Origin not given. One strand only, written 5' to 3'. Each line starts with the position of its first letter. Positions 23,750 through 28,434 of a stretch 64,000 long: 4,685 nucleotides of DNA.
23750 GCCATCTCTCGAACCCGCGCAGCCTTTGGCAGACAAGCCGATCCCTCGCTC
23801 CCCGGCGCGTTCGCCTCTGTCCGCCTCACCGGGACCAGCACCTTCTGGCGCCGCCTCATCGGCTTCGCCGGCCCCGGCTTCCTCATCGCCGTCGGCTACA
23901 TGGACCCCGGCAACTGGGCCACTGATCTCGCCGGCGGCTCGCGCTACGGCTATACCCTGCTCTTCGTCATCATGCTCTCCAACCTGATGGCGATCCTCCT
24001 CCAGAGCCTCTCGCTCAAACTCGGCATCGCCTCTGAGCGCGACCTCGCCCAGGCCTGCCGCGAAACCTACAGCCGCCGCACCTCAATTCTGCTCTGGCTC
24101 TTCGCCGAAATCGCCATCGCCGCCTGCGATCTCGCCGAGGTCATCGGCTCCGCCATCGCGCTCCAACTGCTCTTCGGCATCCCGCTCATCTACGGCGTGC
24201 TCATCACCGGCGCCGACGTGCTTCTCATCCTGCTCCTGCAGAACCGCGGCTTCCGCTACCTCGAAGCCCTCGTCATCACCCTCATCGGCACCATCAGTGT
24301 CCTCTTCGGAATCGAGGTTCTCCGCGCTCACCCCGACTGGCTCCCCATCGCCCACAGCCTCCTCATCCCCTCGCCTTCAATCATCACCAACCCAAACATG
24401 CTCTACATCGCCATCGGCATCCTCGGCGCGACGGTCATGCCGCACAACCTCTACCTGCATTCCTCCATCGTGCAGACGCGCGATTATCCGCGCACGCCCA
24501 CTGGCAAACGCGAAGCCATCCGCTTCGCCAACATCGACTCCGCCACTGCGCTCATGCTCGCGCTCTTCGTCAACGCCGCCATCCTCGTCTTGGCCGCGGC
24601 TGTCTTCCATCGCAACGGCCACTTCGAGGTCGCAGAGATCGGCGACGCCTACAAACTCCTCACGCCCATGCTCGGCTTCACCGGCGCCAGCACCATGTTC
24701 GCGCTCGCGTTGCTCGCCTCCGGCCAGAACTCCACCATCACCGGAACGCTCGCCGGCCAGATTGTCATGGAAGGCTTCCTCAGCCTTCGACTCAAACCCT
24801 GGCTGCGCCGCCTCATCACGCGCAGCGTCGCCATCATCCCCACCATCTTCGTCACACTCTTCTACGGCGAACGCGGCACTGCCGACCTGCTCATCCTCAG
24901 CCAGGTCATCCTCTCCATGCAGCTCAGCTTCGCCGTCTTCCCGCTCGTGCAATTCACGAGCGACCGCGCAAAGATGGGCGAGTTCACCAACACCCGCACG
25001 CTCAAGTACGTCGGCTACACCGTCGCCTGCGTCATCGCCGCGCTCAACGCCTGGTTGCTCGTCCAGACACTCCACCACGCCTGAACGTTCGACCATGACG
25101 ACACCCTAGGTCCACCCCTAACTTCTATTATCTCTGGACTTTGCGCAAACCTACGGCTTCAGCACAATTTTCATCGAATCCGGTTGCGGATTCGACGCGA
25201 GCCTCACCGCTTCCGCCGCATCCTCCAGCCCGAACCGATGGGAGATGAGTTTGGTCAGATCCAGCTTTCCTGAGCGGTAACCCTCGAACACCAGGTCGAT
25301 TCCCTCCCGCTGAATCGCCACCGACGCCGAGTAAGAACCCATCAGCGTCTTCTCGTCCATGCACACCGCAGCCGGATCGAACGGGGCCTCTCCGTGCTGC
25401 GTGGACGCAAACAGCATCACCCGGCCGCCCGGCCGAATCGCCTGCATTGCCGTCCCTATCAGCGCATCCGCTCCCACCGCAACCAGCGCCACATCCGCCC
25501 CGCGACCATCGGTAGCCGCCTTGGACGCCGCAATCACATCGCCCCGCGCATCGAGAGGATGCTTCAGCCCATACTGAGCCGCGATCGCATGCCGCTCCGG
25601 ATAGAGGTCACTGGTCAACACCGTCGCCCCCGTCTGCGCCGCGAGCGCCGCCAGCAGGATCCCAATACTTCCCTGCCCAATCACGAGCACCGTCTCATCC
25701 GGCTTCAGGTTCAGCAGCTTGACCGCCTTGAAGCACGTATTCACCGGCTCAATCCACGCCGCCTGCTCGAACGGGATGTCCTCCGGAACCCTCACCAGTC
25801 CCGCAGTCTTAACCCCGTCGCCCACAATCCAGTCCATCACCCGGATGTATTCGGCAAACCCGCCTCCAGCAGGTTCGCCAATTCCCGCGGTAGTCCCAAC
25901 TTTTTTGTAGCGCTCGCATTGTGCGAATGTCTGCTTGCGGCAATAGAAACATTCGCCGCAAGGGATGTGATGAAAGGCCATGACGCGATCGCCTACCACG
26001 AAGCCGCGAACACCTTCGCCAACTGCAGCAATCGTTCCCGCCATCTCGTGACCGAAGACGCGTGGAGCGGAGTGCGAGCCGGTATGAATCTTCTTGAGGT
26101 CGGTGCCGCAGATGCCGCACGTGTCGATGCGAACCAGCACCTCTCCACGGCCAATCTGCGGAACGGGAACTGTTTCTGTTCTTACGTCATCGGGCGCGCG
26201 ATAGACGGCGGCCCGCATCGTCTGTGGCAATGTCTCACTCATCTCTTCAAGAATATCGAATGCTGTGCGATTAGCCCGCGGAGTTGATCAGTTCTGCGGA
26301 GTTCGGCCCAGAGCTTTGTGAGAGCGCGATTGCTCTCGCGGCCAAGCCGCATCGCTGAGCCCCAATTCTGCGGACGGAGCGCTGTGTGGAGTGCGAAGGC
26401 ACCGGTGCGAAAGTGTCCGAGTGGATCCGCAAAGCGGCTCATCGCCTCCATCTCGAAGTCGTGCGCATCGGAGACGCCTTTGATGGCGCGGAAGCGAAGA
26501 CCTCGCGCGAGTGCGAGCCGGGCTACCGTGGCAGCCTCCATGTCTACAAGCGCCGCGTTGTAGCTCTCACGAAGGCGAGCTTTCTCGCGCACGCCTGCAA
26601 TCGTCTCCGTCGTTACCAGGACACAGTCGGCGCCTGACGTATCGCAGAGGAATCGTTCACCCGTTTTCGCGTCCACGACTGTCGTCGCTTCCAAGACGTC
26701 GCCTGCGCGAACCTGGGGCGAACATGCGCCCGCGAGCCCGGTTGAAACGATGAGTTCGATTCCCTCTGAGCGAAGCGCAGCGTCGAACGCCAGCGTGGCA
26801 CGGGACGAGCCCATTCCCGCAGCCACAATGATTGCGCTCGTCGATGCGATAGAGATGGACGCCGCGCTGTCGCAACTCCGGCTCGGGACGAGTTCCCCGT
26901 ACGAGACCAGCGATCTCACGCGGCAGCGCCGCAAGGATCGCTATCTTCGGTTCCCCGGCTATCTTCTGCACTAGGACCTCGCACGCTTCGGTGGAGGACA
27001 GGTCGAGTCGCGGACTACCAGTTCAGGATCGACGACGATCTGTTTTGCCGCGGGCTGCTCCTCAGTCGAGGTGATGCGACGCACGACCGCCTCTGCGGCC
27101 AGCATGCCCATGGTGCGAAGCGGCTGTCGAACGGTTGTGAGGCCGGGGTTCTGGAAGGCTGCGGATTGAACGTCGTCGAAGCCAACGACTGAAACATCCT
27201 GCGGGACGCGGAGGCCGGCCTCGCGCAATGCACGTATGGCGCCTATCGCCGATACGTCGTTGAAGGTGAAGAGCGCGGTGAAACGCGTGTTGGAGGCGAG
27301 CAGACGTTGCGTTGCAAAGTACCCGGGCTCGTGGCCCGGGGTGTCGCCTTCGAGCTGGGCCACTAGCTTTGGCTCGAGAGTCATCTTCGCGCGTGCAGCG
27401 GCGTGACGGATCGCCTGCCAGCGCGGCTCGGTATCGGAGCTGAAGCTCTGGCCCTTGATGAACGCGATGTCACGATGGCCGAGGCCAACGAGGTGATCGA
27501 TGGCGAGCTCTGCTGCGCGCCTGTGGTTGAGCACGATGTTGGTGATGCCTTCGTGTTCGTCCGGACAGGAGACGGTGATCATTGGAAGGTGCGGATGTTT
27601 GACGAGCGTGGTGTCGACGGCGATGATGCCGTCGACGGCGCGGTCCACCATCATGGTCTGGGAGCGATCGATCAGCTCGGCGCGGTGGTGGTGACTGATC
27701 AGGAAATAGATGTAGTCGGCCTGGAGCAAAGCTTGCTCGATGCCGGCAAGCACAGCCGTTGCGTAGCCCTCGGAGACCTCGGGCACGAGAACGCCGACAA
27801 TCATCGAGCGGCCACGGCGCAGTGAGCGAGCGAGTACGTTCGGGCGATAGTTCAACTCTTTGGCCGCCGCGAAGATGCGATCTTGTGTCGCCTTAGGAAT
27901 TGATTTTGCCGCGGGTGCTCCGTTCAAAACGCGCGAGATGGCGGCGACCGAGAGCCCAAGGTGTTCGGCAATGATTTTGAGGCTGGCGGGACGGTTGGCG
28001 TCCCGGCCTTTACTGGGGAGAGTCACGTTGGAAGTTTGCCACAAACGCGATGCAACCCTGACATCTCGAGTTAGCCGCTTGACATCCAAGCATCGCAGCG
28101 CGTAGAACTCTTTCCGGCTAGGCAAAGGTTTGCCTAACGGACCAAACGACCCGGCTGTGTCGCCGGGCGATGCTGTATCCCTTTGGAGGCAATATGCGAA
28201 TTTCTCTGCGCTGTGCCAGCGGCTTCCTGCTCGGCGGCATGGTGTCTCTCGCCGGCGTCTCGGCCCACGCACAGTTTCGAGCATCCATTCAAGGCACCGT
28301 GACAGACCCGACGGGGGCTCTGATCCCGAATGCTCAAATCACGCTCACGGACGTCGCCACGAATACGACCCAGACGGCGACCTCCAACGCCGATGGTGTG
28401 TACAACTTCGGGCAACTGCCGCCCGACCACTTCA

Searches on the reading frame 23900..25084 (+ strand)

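Call 16: search_protein_families(library=pfam, proteins=[window:23900-25084:+], max_evalue=0.00001)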
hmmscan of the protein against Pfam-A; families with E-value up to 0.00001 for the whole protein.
window:23900-25084:+ (394 aa): 1 family
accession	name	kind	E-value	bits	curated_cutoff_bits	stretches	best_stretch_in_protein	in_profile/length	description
PF01566.24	Nramp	-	8.9e-135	449.8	29.8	1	6-365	1-356/357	Natural resistance-associated macrophage protein-like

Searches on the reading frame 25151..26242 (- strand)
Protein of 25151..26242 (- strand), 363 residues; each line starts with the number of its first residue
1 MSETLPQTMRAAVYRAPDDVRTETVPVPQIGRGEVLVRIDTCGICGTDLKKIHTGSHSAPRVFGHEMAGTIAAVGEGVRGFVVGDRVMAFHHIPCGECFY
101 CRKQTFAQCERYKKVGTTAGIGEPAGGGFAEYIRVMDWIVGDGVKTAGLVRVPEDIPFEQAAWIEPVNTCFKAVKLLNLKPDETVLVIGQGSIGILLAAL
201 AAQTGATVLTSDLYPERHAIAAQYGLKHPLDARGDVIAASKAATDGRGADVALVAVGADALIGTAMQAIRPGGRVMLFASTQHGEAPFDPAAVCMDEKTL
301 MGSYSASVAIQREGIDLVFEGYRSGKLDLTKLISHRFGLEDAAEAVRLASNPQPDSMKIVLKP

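Call 16: search_protein_families(library=pfam, proteins=[window:25151-26242:-], max_evalue=0.00001)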
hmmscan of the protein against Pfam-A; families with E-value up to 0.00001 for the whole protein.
window:25151-26242:- (363 aa): 4 families
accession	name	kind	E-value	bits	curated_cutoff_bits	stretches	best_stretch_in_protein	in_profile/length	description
PF08240.17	ADH_N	-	6.5e-26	91.1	23.5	1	31-137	1-96/104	Alcohol dehydrogenase GroES-like domain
PF00107.32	ADH_zinc_N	-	1.6e-19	70.6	31.8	1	193-311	2-120/129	Zinc-binding dehydrogenase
PF13602.12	ADH_zinc_N_2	-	7.1e-08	33.9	27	1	225-349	2-123/134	Zinc-binding dehydrogenase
PF16912.11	Glu_dehyd_C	-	7.6e-07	29.2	34.9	1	182-347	31-199/211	Glucose dehydrogenase C-terminus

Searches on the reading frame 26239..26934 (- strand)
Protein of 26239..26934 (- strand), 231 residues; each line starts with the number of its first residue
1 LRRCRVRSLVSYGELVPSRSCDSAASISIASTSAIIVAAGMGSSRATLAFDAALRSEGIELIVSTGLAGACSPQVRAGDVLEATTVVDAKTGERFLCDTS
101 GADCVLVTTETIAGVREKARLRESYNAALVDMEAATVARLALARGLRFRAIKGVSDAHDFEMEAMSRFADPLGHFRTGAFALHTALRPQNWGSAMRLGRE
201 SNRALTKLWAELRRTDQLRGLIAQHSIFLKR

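Call 16: search_protein_families(library=pfam, proteins=[window:26239-26934:-], max_evalue=0.00001)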
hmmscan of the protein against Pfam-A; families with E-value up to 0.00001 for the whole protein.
window:26239-26934:- (231 aa): 1 family
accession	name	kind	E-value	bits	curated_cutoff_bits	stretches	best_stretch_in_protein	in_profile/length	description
PF01048.26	PNP_UDP_1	-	6.6e-16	58.8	25.1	2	110-160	152-202/233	Phosphorylase superfamily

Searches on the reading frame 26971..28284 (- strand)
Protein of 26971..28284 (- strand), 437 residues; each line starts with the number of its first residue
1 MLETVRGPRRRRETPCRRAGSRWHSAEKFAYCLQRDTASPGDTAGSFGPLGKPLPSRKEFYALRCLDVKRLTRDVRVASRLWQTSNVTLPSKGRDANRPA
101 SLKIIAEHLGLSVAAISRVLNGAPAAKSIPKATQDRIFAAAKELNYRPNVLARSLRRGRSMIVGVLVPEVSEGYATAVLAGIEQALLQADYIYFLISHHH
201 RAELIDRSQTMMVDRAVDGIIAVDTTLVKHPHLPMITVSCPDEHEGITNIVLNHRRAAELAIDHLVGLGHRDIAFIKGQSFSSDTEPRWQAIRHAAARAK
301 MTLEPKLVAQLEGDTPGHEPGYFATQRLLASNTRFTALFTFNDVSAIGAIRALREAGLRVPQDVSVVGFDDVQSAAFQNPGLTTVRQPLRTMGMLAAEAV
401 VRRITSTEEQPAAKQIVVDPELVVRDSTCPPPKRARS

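Call 16: search_protein_families(library=pfam, proteins=[window:26971-28284:-], max_evalue=0.00001)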
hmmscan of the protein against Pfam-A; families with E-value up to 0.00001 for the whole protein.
window:26971-28284:- (437 aa): 4 families
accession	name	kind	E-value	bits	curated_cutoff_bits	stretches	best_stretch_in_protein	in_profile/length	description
PF13377.12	Peripla_BP_3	-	4.5e-35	121.6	26.5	1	262-428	1-167/167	Periplasmic binding protein-like domain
PF00532.27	Peripla_BP_1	-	2.9e-20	73.3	22.2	1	163-417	4-274/281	Periplasmic binding proteins and sugar binding domain of LacI family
PF13407.12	Peripla_BP_4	-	1.1e-09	38.7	35.1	1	163-401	1-251/258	Periplasmic binding protein domain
PF00356.27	LacI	-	3e-09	37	27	1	102-149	2-46/46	Bacterial regulatory proteins, lacI family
